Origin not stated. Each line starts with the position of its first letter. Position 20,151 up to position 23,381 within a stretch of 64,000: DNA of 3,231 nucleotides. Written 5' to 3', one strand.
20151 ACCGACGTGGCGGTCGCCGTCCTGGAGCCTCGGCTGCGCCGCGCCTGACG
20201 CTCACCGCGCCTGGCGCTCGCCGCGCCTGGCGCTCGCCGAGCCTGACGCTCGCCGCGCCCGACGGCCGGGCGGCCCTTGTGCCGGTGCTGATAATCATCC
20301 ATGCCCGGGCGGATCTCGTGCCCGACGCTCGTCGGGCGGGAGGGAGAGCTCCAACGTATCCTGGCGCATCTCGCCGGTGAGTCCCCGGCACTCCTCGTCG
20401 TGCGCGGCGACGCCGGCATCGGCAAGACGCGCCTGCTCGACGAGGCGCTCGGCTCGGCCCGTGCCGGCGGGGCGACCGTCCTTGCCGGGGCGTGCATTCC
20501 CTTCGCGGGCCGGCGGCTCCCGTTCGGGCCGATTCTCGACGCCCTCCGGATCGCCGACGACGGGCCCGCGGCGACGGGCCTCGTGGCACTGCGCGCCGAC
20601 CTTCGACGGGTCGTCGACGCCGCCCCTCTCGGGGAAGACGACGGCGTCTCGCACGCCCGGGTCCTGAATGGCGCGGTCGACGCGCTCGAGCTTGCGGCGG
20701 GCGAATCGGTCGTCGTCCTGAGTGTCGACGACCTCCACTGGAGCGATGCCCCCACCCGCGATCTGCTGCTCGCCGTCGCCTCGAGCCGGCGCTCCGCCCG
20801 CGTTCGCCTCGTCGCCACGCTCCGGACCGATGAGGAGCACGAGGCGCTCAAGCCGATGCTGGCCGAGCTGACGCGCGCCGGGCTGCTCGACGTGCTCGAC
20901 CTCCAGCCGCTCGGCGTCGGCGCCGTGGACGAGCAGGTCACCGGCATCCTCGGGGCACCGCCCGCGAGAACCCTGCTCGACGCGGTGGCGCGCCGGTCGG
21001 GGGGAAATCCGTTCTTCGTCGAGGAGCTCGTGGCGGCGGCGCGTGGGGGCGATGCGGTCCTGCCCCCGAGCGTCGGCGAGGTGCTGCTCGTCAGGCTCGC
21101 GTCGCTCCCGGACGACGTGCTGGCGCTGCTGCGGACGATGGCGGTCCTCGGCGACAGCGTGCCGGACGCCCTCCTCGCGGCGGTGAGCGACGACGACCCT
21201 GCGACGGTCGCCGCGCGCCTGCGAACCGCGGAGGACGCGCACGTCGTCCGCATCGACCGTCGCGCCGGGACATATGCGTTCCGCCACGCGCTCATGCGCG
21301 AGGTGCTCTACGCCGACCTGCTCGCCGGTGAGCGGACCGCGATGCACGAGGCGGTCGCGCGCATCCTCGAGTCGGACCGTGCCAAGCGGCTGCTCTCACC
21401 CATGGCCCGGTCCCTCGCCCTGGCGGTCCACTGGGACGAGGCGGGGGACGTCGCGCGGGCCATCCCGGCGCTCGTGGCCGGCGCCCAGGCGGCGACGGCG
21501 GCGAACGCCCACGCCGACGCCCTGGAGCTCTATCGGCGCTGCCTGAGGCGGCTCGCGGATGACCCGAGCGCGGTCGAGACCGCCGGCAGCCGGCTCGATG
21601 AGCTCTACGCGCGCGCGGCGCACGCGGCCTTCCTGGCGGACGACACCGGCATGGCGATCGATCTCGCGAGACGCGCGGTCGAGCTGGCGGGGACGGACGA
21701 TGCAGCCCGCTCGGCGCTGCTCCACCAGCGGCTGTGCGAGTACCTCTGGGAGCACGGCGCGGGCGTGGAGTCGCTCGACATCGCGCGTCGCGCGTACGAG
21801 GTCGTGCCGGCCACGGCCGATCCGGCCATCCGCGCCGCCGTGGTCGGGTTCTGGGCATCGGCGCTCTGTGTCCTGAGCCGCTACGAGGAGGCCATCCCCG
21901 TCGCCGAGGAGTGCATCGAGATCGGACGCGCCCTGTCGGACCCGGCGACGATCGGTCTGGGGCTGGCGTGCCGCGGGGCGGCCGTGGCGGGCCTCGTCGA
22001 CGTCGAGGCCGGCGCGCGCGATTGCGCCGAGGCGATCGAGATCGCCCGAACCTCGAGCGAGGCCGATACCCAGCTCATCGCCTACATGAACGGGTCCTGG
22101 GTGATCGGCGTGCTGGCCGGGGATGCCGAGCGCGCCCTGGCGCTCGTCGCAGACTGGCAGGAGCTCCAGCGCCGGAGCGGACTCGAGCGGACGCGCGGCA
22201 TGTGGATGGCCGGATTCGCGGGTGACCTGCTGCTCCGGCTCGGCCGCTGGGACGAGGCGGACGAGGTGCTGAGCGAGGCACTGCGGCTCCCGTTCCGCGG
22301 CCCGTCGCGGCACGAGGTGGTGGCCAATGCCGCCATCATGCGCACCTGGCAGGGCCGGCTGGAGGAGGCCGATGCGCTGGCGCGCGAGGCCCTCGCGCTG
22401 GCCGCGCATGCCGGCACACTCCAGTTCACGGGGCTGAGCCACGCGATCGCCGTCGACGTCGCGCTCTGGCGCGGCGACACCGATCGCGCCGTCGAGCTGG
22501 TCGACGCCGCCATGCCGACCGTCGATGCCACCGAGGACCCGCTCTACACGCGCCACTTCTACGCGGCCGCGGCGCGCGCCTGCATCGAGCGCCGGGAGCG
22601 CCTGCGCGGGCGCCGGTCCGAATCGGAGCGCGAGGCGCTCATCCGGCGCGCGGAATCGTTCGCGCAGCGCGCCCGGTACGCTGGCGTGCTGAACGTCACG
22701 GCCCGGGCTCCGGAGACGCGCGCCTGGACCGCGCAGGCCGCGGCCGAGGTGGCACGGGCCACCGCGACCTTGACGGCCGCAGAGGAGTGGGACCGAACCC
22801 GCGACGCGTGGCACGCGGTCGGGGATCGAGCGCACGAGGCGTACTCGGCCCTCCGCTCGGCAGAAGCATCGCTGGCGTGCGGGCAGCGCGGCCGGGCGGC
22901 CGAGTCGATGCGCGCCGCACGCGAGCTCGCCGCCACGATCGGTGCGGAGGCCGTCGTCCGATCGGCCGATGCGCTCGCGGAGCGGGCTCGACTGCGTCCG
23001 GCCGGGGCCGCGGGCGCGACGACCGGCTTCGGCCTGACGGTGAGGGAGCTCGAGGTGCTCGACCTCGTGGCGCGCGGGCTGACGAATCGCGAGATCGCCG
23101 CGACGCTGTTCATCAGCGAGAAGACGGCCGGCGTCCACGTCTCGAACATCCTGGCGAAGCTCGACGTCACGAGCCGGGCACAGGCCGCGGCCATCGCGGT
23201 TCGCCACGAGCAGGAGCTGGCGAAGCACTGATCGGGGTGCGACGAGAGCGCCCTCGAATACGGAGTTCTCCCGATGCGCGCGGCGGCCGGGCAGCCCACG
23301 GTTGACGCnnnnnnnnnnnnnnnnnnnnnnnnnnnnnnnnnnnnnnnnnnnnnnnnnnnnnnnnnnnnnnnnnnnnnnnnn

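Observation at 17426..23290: Conserved ~33-bp motif on both sides of the LAL/LuxR regulator gene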

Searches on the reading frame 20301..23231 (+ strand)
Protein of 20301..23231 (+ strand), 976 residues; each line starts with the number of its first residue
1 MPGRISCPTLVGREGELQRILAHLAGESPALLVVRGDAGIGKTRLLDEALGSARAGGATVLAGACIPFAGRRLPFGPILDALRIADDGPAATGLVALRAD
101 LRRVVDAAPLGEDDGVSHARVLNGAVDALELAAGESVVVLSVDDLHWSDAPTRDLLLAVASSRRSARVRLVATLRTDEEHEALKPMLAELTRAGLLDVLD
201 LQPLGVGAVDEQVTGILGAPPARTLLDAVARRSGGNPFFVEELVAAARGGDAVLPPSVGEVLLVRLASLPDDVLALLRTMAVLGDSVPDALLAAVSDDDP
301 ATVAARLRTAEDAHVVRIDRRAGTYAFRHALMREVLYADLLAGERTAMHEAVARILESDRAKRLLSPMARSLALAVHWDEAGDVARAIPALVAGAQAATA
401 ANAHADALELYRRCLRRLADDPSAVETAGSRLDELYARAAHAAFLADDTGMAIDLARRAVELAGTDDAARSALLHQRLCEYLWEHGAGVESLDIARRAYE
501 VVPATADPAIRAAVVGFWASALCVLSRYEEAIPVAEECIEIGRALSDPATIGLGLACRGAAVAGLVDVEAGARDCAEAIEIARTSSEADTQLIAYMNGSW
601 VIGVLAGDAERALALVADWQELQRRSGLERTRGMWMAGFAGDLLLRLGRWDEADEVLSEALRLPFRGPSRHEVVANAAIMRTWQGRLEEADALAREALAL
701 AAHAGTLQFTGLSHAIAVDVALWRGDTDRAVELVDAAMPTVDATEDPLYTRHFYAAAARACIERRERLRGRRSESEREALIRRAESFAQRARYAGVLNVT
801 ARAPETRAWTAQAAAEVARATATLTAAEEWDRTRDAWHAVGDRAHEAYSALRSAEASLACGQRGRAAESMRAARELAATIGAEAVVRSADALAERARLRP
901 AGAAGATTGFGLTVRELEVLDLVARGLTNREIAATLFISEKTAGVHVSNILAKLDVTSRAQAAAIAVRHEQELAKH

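Call 10: search_protein_families(library=pfam, proteins=[window:20301-23231:+])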
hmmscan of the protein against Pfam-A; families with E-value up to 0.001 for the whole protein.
window:20301-23231:+ (976 aa): 3 families
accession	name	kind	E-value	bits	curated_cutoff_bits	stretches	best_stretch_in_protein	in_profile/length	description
PF13191.12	AAA_16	-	2.5e-19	70.8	32.6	1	10-169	2-165/167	AAA ATPase domain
PF00196.25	GerE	-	2.1e-18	66.1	23.5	1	912-966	3-57/57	Bacterial regulatory proteins, luxR family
PF13176.12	TPR_7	-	0.00031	21.1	27.9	0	641-663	6-28/36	Tetratricopeptide repeat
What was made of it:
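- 20301..23231 (+): LAL regulator, 976 aa: AAA_16 P-loop domain (residues 10-169), TPR, GerE HTH (residues 912-966). This is the presumed binder of both sites and is probably co-transcribed from site 1. Pfam (call 10).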

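Call 46: search_protein_families(library=ncbifam, proteins=[window:20301-23231:+], max_evalue=0.001)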
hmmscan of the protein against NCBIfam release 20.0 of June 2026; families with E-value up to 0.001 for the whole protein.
window:20301-23231:+ (976 aa): 18 families
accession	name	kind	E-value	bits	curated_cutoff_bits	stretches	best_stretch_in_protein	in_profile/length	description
TIGR03903.1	TOMM_kin_cyc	equivalog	5.9e-31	107.2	705.75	1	91-631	594-1142/1267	TOMM system kinase/cyclase fusion protein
NF047785.1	respo_reg_MadR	equivalog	6.9e-15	55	300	1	907-968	144-205/209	MadR family response regulator transcription factor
NF052366.1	photon_PedR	equivalog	1.1e-12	47.9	120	1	912-962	3-53/74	photosynthetic electron transport-dependent transcriptional regulator PedR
TIGR03020.2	EpsA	equivalog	1.4e-12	47.7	170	1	892-966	173-245/247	XrtB/PEP-CTERM-associated transcriptional regulator EpsA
NF007708.0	PRK10403.1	equivalog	1.9e-12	47.1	343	1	912-965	154-207/215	nitrate/nitrite response regulator protein NarP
NF007935.0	PRK10651.1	equivalog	8.8e-11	41.4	250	1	896-969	140-213/216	two-component system response regulator NarL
NF007505.1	PRK10100.1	equivalog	4.5e-10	39.6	250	1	911-966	144-199/204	biofilm master transcriptional regulator CsgD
NF011896.0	PRK15369.1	equivalog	1.8e-09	37.5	242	1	852-968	90-206/211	two component system response regulator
NF052445.1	RespRegMctR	equivalog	1e-08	34.8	300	1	910-969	143-202/205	two-component system response regulator MctR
NF041830.1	RR_TF_ErdR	exception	3.2e-08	33.5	390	1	904-965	142-204/213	response regulator transcription factor ErdR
TIGR03541.1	reg_near_HchA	equivalog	1.3e-07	31.3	215.6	1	905-969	165-229/232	PA1136 family autoinducer-binding transcriptional regulator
NF007403.0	PRK09935.1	equivalog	1.7e-07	31.1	271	1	906-964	144-202/210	fimbria biosynthesis transcriptional regulator FimZ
NF003420.0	PRK04841.1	equivalog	1.1e-06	27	537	1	912-966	839-893/903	HTH-type transcriptional regulator MalT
NF040749.1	tetrathio_RR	equivalog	1.5e-06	28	290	1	911-961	133-183/191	tetrathionate respiration response regulator TtrR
NF047402.1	TransRegVisN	equivalog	1.6e-06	27.6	250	1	909-970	183-244/246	transcriptional regulator VisN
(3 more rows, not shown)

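Call 47: search_solved_structures(query=window:20301-23231:+, max_evalue=0.001)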
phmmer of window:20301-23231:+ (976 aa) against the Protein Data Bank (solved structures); distinct sequences matched with E-value up to 0.001: 31.
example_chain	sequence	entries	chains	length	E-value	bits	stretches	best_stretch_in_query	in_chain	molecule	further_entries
4wt0_B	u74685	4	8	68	2.2e-12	49.4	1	912-969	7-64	Response regulator receiver domain protein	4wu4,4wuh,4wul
4wsz_A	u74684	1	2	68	3e-12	48.9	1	912-969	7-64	Response regulator receiver domain protein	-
7x1k_A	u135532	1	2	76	2.1e-10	42.8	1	912-969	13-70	Chemotaxis protein CheY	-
7ve4_A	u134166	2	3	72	2.4e-10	42.6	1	912-970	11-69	DNA-binding response regulator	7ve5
5hev_A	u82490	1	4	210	2.9e-10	42.4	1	912-969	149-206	Response regulator protein VraR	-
2rnj_A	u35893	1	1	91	4.1e-10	41.9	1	912-970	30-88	Response regulator protein vraR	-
4gvp_A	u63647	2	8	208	1.4e-09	40.1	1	911-970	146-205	Response regulator protein vraR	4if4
7ve6_A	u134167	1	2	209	1.4e-09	40.1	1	911-970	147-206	Response regulator protein VraR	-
3c3w_A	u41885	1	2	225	1.3e-08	36.9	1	860-968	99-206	TWO COMPONENT TRANSCRIPTIONAL REGULATORY PROTEIN DEVR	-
1zlk_A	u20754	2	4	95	2.1e-08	36.2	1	899-968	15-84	Dormancy Survival Regulator | TWO COMPONENT TRANSCRIPTIONAL REGULATORY PROTEIN DEVR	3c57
1fse_A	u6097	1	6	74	3e-08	35.7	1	912-968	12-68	GERE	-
1zlj_A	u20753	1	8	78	3.8e-08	35.4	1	911-968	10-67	Dormancy Survival Regulator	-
8u3b_G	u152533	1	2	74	2.4e-07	32.7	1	912-971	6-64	Nitrate/nitrite response regulator protein NarL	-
4yn8_A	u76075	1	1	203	2.9e-07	32.5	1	911-969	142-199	Response regulator ChrA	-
1je8_A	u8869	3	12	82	3.4e-07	32.2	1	911-967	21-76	Nitrate/Nitrite Response Regulator Protein NARL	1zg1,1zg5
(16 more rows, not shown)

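Call 61: find_homologous_proteins(query=window:20301-23231:+, max_evalue=1e-30)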
Query window:20301-23231:+ (976 aa): 946 proteins with E <= 1e-30 among 8000 candidates; the best 120 are listed.
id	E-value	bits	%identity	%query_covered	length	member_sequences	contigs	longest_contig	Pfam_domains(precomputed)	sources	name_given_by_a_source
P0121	0.0e+0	2041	100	100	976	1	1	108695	PF00196.26,PF13191.13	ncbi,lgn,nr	ncbi:MAG TPA: AAA family ATPase [Candidatus Limnocylindria bacterium]|nr:AAA family ATPase [Candidat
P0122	0.0e+0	1231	63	99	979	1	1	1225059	PF00196.26,PF13176.13,PF13432.13,PF13401.13,PF07719.24,PF13191.13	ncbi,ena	-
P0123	0.0e+0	1155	61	99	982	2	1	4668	PF00196.26,PF13191.13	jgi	jgi:DNA-binding CsgD family transcriptional regulator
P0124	0.0e+0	1133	59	99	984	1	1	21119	PF00196.26,PF05729.19,PF07719.24,PF13191.13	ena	-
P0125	0.0e+0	1122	58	100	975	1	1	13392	PF00196.26,PF13191.13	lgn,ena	-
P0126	9.0e-297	1005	54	98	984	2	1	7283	PF25873.1,PF00196.26,PF13191.13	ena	-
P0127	3.5e-271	921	51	99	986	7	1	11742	PF00196.26,PF13424.13,PF13191.13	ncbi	-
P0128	7.8e-271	920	52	98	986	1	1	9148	PF00196.26,PF13191.13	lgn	-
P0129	2.1e-267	908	50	99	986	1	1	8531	PF00196.26,PF13424.13,PF13401.13,PF13191.13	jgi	-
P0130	9.1e-263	893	51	98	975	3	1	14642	PF00196.26,PF13191.13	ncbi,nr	ncbi:MAG TPA: AAA family ATPase [Candidatus Limnocylindria bacterium]|nr:AAA family ATPase [Candidat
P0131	5.7e-260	884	50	99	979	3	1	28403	PF00196.26,PF13191.13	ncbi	-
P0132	5.0e-259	880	50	99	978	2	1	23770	PF00196.26,PF13191.13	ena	-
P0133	2.6e-254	865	49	98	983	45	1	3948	PF00196.26,PF13191.13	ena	-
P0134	4.8e-253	861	49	98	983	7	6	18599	PF00196.26,PF13191.13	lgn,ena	-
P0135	2.4e-245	835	48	99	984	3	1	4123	PF00196.26,PF20703.4,PF13191.13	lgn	-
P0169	1.2e-99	353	34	99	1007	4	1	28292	PF00196.26,PF13191.13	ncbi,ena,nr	ncbi:MAG TPA: AAA family ATPase [Candidatus Polarisedimenticolia bacterium]|nr:AAA family ATPase [Ca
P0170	8.0e-99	350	37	99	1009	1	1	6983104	PF00515.35,PF00196.26,PF13424.13,PF07719.24,PF13191.13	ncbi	ncbi:helix-turn-helix transcriptional regulator [Pseudonocardia saturnea]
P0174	2.3e-98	349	35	99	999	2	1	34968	PF00196.26,PF13424.13,PF07719.24,PF13191.13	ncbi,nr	ncbi:MAG TPA: AAA family ATPase [Candidatus Angelobacter sp.]|nr:AAA family ATPase [Candidatus Angel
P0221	6.6e-93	331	34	99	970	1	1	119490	PF00196.26,PF13424.13,PF13401.13,PF13191.13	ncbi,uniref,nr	ncbi:helix-turn-helix transcriptional regulator [Phytoactinopolyspora halotolerans]|uniref:AAA famil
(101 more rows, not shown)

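Call 62: find_encoding_contigs(protein=P0170, flank=4000, max_places=2)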
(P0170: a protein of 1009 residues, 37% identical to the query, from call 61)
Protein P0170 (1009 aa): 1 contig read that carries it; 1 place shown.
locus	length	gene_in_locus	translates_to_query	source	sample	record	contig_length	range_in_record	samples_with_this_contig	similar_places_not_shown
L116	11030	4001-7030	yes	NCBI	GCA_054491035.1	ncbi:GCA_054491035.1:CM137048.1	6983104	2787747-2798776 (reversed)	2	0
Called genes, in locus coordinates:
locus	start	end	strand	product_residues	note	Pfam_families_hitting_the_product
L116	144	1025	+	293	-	PF02900:LigB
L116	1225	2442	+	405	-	PF08240:ADH_N, PF01262:AlaDh_PNT_C (faint), PF00107:ADH_zinc_N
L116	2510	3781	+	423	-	PF06850:PHB_depo_C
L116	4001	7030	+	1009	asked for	PF13191:AAA_16, PF13424:TPR_12 (faint), PF00515:TPR_1 (faint), PF07719:TPR_2 (faint), PF00196:GerE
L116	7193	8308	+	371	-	PF00155:Aminotran_1_2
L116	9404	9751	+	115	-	-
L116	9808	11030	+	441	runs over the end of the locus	PF07228:SpoIIE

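Call 63: find_encoding_contigs(protein=P0221, flank=4000, max_places=2)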
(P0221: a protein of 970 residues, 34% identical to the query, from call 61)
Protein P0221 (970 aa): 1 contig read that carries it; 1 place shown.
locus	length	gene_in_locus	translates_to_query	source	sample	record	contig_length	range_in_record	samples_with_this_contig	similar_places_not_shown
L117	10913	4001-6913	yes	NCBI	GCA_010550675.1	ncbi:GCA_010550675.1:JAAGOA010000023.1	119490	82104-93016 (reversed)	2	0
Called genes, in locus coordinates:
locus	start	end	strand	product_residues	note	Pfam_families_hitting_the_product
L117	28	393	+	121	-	PF01740:STAS (weak)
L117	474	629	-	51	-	-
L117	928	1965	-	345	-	PF13354:Beta-lactamase2, PF00144:Beta-lactamase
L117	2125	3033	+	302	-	PF00126:HTH_1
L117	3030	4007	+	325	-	PF13354:Beta-lactamase2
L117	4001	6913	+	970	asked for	PF13191:AAA_16, PF13401:AAA_22 (faint), PF13424:TPR_12 (faint), PF00196:GerE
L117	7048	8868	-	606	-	PF19291:TREH_N, PF00723:Glyco_hydro_15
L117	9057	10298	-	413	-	PF12704:MacB_PCD, PF02687:FtsX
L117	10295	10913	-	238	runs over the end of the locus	PF00005:ABC_tran, PF02463:SMC_N (faint), PF13304:AAA_21 (faint)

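Call 64: find_encoding_contigs(protein=P0174, flank=4000, max_places=2)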
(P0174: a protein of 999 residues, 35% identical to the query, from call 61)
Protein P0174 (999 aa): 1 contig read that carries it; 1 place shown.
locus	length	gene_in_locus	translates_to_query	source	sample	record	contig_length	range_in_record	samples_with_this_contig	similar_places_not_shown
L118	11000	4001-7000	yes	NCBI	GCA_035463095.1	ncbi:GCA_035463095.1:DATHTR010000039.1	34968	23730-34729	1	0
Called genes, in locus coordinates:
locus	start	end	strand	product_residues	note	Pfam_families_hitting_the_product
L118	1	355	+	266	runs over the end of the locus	PF13427:AadA_C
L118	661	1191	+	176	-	PF00156:Pribosyltran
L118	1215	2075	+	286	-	PF00583:Acetyltransf_1 (weak), PF08445:FR47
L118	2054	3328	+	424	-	PF05221:AdoHcyase, PF02826:2-Hacid_dh_C (weak), PF00670:AdoHcyase_NAD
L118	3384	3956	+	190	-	PF04542:Sigma70_r2, PF08281:Sigma70_r4_2 (weak)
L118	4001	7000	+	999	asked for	PF13191:AAA_16, PF07719:TPR_2 (faint), PF13424:TPR_12 (faint), PF00196:GerE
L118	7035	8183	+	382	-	PF07907:YibE_F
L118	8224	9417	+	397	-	PF00438:S-AdoMet_synt_N, PF02772:S-AdoMet_synt_M, PF02773:S-AdoMet_synt_C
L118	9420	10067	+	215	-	-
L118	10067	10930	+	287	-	PF03807:F420_oxidored, PF14748:P5CR_dimer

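Call 65: find_encoding_contigs(protein=P0169, flank=4000, max_places=2)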
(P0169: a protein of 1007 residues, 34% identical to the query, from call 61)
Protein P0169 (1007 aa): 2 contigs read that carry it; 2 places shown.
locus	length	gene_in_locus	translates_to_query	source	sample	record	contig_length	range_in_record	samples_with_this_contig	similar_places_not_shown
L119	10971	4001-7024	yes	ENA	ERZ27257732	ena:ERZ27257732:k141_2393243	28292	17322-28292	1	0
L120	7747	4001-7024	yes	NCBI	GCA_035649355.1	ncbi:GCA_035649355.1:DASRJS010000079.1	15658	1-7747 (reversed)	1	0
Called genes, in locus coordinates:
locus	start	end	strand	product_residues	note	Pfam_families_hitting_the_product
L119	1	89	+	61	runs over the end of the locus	-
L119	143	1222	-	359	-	-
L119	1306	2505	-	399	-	PF00933:Glyco_hydro_3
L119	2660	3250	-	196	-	-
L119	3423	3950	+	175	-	PF04542:Sigma70_r2, PF08281:Sigma70_r4_2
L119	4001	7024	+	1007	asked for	PF13191:AAA_16, PF00196:GerE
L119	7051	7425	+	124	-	-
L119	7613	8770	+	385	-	PF00988:CPSase_sm_chain, PF00117:GATase, PF07722:Peptidase_C26 (weak)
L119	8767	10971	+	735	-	?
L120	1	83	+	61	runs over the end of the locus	-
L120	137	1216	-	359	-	-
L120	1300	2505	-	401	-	PF00933:Glyco_hydro_3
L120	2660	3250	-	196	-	-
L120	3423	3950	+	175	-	PF04542:Sigma70_r2, PF08281:Sigma70_r4_2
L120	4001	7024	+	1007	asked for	PF13191:AAA_16, PF00196:GerE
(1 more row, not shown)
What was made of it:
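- ECF sigma genes sit directly upstream of some paralogous LAL genes (L118, L119; calls 64, 65).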
